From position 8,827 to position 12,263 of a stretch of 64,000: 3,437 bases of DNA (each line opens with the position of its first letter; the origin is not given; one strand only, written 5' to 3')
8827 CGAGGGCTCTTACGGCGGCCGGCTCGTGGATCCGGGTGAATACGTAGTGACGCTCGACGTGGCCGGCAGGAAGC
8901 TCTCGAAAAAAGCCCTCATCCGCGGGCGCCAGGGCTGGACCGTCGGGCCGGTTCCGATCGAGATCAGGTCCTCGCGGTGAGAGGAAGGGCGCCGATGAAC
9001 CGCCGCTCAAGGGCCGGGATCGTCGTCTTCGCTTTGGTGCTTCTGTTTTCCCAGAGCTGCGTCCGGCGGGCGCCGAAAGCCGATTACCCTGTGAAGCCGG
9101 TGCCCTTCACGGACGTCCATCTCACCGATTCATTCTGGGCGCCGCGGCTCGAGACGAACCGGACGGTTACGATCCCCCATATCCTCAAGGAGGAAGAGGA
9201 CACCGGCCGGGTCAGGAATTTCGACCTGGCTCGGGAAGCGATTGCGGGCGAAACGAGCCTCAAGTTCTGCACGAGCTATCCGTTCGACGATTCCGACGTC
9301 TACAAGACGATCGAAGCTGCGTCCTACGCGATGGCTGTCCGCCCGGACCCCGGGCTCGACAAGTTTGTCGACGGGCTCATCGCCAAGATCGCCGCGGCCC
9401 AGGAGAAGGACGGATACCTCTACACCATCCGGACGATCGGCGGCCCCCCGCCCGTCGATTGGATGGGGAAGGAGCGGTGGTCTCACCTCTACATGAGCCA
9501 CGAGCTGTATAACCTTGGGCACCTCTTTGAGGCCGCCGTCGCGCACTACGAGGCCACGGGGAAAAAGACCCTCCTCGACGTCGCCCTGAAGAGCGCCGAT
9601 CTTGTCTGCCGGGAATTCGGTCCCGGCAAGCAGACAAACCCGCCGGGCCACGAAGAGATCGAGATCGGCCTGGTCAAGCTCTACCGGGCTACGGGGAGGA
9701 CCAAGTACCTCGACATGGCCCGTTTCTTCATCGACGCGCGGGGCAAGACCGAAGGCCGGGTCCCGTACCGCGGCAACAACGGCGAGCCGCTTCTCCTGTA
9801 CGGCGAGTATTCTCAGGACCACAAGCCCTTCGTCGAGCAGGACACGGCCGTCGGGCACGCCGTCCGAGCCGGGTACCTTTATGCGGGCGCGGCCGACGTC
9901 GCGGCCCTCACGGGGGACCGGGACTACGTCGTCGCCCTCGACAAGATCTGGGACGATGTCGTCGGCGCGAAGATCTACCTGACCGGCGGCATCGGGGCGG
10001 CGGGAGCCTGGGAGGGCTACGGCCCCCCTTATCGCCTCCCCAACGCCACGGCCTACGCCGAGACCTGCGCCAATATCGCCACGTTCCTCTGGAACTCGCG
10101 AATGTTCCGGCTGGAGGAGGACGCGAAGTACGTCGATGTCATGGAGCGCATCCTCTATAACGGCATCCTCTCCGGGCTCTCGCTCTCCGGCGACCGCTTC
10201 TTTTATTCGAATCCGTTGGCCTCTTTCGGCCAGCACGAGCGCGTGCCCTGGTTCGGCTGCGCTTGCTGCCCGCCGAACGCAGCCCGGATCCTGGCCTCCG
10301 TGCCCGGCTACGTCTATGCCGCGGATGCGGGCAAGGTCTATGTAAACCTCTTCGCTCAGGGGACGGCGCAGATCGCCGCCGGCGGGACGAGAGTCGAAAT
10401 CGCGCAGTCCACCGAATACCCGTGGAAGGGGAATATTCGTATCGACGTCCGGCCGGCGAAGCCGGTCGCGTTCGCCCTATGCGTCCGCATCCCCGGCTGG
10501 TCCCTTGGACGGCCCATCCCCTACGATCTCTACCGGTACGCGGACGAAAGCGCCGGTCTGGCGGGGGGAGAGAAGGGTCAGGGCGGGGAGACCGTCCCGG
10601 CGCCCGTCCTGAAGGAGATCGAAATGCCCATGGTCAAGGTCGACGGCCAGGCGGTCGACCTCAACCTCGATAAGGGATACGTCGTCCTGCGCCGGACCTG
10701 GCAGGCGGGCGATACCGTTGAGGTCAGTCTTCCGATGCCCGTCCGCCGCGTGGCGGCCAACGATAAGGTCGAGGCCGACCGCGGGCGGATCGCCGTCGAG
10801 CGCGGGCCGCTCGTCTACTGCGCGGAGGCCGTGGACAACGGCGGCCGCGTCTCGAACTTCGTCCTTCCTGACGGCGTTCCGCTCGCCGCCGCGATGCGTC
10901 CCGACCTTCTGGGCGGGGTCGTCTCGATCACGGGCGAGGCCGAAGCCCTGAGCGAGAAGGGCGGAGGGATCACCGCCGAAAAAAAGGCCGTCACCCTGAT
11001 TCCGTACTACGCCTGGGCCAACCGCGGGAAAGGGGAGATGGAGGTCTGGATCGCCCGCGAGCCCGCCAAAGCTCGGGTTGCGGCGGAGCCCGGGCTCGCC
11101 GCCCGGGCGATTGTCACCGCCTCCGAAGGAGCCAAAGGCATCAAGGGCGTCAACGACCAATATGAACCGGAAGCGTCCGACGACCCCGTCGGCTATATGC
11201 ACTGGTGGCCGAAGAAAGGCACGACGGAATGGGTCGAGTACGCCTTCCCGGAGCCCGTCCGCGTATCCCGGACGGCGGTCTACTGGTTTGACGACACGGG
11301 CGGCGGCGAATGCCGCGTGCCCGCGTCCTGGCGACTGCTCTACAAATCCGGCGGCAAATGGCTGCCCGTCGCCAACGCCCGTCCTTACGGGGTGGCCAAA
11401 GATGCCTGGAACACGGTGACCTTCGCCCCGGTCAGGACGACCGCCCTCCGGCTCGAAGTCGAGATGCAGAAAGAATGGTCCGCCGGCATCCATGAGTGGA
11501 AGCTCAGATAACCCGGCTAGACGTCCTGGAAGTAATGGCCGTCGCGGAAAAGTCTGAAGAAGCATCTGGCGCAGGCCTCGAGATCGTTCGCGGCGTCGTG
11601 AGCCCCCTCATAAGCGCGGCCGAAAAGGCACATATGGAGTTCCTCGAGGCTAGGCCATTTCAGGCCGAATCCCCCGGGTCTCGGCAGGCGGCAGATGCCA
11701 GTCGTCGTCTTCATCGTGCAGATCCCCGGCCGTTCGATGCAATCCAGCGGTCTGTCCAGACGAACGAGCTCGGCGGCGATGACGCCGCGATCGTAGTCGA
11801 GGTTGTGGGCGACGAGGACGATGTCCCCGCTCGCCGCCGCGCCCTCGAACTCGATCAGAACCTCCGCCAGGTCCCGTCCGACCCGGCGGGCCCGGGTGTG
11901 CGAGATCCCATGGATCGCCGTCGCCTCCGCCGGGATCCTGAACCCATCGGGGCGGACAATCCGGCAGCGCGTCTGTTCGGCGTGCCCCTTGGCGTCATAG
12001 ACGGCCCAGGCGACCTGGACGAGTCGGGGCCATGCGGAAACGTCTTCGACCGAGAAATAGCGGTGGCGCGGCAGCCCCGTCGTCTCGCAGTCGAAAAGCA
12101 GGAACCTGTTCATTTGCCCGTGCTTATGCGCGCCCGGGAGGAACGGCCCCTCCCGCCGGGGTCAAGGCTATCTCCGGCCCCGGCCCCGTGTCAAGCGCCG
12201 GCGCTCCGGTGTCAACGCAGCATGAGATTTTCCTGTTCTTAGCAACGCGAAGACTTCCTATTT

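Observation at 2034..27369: L-arabinofuranoside utilisation locus with three GH127 paralogs plus GH51, a BNR beta-propeller and an araB-araD-isomerase operon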

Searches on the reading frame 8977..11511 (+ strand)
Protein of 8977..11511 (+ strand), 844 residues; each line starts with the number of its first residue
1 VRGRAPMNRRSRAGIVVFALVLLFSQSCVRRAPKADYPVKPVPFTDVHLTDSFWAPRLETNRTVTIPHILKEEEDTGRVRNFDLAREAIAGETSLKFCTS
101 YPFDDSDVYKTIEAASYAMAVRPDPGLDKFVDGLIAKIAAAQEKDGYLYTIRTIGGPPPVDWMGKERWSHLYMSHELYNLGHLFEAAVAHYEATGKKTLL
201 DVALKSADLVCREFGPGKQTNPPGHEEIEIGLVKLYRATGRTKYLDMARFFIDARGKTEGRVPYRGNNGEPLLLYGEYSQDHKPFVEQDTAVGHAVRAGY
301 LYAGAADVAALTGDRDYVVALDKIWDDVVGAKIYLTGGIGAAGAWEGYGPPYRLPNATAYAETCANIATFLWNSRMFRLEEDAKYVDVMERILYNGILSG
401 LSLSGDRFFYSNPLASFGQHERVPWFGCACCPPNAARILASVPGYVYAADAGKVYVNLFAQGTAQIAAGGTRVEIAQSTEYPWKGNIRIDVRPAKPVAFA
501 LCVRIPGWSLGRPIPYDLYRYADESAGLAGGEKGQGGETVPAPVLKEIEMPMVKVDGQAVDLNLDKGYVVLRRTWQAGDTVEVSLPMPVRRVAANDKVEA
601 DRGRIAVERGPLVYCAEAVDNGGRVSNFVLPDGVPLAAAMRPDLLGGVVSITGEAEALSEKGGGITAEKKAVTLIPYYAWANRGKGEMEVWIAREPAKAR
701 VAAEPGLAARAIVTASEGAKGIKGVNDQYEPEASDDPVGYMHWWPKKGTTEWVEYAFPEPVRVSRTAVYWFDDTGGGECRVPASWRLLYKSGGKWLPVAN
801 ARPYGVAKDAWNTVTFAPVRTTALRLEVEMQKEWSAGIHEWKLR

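Call 5: search_protein_families(library=pfam, proteins=[window:8977-11511:+])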
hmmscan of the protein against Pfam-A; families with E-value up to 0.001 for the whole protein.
window:8977-11511:+ (844 aa): 3 families
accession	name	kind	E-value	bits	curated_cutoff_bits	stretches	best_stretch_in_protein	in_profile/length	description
PF07944.18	Beta-AFase-like_GH127_cat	-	2.7e-110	369.4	24.9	1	46-443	1-375/376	Beta-L-arabinofuranosidase, GH127 catalytic domain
PF20737.2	Glyco_hydro127C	-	2.9e-27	94.6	23.7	1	589-692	1-70/71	Glycoside hydrolase family 127 C-terminal domain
PF20736.2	Glyco_hydro127M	-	7.4e-20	71.3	24.2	1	453-587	1-95/95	Beta-L-arabinofuranosidase, GH127 middle domain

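Call 7: search_protein_families(library=ncbifam, proteins=[window:8977-11511:+], max_evalue=0.01)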
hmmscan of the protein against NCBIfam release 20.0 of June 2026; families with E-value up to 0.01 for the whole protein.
window:8977-11511:+ (844 aa): 1 family
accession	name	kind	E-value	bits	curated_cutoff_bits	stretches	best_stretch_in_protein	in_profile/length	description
NF049879.1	AcerHdlse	equivalog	9e-142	473.8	950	2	39-512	18-501/657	aceric acid hydrolase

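Call 9: search_solved_structures(query=window:8977-11511:+, max_evalue=0.001)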
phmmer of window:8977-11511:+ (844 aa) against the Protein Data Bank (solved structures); distinct sequences matched with E-value up to 0.001: 7.
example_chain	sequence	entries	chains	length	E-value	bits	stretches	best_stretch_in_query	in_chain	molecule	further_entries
6ex6_B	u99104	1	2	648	4e-201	673.6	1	36-696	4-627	Six-hairpin glycosidase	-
4qjy_A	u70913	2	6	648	8.2e-143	480.7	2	44-514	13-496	GH127 beta-L-arabinofuranosidase | GH127 beta-L-arabinofuranoside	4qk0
3wkw_A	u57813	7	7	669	3e-111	376.2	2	89-511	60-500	Non-reducing end beta-L-arabinofuranosidase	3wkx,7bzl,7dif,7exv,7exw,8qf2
7exu_A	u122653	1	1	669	6.9e-111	375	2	89-511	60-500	Non-reducing end beta-L-arabinofuranosidase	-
3wre_A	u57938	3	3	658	9.5e-111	374.6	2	89-511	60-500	Non-reducing end beta-L-arabinofuranosidase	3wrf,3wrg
5mqo_A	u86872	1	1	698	3.6e-107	362.8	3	173-509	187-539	Non-reducing end beta-L-arabinofuranosidase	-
5opj_A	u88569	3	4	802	6e-08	34.5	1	381-511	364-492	Rhamnogalacturonan lyase | Acetyl-CoA carboxylase, biotin carboxylase | Glycosyl hydrolase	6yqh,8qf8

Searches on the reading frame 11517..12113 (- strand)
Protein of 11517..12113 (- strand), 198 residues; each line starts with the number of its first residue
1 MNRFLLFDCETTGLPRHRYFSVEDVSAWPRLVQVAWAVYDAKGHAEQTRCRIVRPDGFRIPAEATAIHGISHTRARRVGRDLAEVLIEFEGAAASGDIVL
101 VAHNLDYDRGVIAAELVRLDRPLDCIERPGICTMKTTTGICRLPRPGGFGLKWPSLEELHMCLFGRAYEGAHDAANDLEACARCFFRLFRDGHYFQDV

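Call 5: search_protein_families(library=pfam, proteins=[window:11517-12113:-])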
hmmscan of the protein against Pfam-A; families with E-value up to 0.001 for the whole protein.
window:11517-12113:- (198 aa): 1 family
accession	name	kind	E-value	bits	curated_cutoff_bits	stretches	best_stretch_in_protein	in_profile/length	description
PF00929.31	RNase_T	-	2.8e-06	28.4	24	1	6-185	2-164/164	Exonuclease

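Call 77: search_protein_families(library=ncbifam, proteins=[window:11517-12113:-], max_evalue=0.001)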
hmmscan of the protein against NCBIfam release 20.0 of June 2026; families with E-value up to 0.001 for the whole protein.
window:11517-12113:- (198 aa): 10 families
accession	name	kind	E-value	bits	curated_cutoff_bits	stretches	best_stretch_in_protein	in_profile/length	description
NF005927.0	PRK07942.1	subfamily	3.4e-13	49.8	186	1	5-120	10-116/232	DNA polymerase III subunit epsilon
NF004964.0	PRK06310.1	equivalog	1.3e-06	28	236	1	3-189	8-171/250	DNA polymerase III subunit epsilon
NF005906.0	PRK07883.1-4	equivalog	2.4e-06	26.2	495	1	82-189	73-168/563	DEDD exonuclease domain-containing protein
NF001688.0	PRK00448.1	equivalog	2.5e-06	25.3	873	1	3-189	424-585/1445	PolC-type DNA polymerase III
NF004719.0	PRK06063.1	equivalog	3.5e-06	26.2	389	1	6-185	20-173/331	DEDDh family exonuclease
NF004963.0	PRK06309.1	equivalog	8.8e-06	25.5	245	1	30-117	20-101/232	DNA polymerase III subunit epsilon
TIGR01405.1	polC_Gram_pos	equivalog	1.7e-05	22.7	1043.45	1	3-188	190-350/1211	DNA polymerase III subunit alpha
TIGR01406.1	dnaQ_proteo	equivalog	2.6e-05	23.9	222.7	1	3-126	1-111/231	DNA polymerase III subunit epsilon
NF004316.1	PRK05711.1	equivalog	7.5e-05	22.5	196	1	3-124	2-110/234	DNA polymerase III subunit epsilon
NF005907.0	PRK07883.1-5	equivalog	0.00098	17.6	454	0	49-122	64-133/584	DEDD exonuclease domain-containing protein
